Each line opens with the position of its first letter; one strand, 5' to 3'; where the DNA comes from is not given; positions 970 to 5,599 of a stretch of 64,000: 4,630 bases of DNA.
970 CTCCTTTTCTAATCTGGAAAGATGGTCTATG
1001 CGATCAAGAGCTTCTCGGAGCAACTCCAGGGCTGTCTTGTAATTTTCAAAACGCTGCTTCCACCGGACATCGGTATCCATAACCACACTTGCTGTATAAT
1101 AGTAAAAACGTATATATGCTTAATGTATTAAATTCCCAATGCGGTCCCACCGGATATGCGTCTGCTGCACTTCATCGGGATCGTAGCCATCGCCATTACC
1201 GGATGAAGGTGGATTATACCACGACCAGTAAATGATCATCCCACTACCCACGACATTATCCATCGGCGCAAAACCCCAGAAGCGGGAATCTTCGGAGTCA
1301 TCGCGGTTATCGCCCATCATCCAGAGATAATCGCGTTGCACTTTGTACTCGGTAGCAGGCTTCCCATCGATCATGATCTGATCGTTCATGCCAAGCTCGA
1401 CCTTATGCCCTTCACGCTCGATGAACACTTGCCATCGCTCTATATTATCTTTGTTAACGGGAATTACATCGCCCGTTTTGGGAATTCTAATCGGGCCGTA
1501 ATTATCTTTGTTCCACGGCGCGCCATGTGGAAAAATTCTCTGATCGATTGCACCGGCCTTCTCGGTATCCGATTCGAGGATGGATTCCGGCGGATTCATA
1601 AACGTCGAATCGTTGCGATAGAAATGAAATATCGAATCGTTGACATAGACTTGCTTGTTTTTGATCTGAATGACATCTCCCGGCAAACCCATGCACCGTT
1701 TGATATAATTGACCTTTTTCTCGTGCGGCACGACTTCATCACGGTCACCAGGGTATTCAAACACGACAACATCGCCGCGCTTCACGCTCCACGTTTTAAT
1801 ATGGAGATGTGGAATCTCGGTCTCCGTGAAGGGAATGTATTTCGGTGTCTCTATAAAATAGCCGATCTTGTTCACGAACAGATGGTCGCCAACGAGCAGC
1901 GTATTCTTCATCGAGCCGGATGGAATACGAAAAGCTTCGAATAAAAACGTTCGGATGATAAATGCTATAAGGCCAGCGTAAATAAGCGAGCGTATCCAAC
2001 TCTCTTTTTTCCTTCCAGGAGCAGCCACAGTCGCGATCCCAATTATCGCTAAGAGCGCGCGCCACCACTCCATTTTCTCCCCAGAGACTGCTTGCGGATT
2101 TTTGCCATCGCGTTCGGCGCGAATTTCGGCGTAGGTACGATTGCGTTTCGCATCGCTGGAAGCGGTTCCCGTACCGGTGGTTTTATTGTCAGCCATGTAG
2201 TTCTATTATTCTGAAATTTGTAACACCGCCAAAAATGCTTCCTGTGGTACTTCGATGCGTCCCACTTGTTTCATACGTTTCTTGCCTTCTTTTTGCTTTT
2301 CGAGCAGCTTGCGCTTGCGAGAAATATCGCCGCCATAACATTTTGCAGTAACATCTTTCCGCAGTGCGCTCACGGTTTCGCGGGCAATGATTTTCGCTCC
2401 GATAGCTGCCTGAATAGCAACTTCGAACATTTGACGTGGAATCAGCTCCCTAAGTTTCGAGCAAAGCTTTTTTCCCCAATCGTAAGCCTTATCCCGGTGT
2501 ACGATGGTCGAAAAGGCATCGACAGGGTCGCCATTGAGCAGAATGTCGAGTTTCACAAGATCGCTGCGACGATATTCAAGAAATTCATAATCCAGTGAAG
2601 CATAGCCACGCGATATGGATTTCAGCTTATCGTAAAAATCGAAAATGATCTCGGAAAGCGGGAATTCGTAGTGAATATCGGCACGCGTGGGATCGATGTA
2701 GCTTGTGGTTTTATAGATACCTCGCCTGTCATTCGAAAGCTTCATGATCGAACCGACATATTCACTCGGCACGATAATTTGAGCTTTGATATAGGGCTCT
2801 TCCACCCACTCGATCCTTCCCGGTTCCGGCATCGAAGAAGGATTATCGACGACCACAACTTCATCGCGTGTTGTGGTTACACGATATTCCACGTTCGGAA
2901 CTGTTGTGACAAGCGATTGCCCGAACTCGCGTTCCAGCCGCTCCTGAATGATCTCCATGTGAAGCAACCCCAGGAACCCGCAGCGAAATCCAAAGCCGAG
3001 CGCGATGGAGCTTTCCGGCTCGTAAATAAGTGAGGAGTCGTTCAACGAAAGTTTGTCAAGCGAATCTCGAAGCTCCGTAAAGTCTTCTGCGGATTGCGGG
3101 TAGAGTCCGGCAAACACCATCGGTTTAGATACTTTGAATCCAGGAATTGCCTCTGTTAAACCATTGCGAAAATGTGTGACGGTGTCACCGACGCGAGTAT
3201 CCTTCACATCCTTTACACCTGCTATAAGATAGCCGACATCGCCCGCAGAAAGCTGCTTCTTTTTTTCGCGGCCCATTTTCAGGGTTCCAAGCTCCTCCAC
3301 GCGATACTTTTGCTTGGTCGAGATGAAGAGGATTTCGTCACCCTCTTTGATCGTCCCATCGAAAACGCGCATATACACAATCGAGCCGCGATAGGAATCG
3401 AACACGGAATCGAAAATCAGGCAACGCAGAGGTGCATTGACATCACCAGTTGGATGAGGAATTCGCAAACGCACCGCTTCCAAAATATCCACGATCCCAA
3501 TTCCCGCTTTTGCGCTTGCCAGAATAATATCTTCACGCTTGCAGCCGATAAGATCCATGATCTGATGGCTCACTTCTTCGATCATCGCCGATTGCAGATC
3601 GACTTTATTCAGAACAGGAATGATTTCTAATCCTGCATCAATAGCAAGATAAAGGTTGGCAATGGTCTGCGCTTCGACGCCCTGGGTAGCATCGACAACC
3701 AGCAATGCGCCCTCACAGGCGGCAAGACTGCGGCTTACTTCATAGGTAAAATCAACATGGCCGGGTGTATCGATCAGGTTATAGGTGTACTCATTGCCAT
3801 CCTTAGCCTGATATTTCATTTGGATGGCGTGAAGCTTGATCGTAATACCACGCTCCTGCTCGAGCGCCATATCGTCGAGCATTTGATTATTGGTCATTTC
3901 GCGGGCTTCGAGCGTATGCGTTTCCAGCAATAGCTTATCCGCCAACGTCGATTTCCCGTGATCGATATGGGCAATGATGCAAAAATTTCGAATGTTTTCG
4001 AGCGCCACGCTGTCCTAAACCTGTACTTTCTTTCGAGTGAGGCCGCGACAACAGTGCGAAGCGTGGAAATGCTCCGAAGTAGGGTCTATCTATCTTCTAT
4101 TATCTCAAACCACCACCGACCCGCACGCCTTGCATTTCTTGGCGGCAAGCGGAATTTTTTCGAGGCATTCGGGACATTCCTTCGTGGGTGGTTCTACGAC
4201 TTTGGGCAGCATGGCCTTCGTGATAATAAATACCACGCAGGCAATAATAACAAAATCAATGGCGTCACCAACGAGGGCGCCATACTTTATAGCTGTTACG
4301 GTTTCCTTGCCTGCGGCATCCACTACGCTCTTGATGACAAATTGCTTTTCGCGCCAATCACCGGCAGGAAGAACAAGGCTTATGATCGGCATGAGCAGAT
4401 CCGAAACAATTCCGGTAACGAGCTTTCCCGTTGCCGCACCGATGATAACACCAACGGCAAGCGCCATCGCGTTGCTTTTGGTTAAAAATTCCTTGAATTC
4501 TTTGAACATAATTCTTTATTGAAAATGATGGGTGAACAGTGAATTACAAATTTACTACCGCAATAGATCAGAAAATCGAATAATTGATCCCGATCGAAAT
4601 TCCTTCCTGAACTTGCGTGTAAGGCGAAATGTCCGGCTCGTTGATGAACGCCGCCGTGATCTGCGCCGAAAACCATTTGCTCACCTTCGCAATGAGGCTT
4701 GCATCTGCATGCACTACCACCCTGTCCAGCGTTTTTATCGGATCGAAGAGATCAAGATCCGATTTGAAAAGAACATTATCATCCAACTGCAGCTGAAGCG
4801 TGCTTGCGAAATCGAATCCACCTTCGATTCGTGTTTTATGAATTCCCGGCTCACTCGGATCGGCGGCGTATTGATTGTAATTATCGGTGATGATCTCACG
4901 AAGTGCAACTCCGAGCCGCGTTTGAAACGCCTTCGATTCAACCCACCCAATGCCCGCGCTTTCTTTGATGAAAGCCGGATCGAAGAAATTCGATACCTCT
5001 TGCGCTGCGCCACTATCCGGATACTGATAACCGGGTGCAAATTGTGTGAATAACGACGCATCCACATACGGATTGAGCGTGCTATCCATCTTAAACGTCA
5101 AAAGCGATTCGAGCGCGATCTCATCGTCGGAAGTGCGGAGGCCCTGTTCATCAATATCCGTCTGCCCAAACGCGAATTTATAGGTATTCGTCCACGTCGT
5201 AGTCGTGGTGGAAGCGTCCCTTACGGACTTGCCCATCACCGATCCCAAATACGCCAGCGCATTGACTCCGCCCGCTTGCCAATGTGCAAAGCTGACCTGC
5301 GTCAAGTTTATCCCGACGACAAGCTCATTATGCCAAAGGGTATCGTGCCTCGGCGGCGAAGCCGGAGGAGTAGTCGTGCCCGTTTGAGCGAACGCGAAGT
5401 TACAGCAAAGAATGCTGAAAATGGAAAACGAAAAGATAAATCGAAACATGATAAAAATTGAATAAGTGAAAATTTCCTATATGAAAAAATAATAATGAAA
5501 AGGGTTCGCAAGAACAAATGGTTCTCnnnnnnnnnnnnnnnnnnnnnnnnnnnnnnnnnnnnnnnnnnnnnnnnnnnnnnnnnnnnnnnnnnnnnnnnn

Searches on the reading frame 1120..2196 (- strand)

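Call 40: search_protein_families(library=pfam, proteins=[window:1120-2196:-], max_evalue=0.001)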
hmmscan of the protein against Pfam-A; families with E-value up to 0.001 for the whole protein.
window:1120-2196:- (358 aa): 1 family
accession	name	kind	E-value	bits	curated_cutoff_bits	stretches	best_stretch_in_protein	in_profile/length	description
PF10502.14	Peptidase_S26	-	1.3e-43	149.3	22.9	1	66-324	3-168/168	Signal peptidase, peptidase S26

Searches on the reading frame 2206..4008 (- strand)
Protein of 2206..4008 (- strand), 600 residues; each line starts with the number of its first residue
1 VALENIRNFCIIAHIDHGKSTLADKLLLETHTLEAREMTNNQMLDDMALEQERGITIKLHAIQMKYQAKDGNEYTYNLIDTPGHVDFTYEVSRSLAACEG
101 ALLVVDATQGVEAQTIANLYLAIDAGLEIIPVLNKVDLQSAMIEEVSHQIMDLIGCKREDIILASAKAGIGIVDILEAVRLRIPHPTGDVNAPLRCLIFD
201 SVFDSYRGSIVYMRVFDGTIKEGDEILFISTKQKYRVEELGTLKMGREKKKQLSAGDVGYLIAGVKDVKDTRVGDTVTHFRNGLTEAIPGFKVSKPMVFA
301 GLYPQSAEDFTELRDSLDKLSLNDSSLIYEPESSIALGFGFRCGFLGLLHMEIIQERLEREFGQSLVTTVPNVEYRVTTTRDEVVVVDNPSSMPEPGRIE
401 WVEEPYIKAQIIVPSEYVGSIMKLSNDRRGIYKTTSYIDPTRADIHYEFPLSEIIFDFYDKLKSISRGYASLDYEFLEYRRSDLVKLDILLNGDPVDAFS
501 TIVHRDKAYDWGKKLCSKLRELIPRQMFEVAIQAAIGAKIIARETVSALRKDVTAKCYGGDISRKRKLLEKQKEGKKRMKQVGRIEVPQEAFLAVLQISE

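Call 40: search_protein_families(library=pfam, proteins=[window:2206-4008:-], max_evalue=0.001)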
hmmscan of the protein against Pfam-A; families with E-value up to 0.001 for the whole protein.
window:2206-4008:- (600 aa): 7 families
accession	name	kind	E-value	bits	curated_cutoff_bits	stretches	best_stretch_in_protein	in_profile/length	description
PF00009.33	GTP_EFTU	-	1.5e-54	184.8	26.5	1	4-184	1-187/188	Elongation factor Tu GTP binding domain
PF06421.17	LepA_C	-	6.5e-53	177.8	29.7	1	491-597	1-107/107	GTP-binding protein LepA C-terminus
PF00679.30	EFG_C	-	1.9e-21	76.3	27.9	1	402-488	2-87/89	Elongation factor G C-terminus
PF03144.31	GTP_EFTU_D2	-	6.5e-17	62.2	30.3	1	208-278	1-73/73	Elongation factor Tu domain 2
PF22042.2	EF-G_D2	-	7e-06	26.5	27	1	194-278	2-82/84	Elongation factor G domain 2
PF14492.12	EFG_III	-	0.00025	21.5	27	0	293-364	1-69/75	Elongation Factor G, domain III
PF01926.29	MMR_HSR1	-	0.00037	21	21.9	0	16-135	9-113/113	50S ribosome-binding GTPase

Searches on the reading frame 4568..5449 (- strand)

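Call 40: search_protein_families(library=pfam, proteins=[window:4568-5449:-], max_evalue=0.001)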
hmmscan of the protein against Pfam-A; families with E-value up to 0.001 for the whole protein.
window:4568-5449:- (293 aa): 1 family
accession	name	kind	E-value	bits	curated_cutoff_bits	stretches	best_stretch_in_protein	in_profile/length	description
PF11276.14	DUF3078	-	3.8e-16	59.7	25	1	49-141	1-92/92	Protein of unknown function (DUF3078)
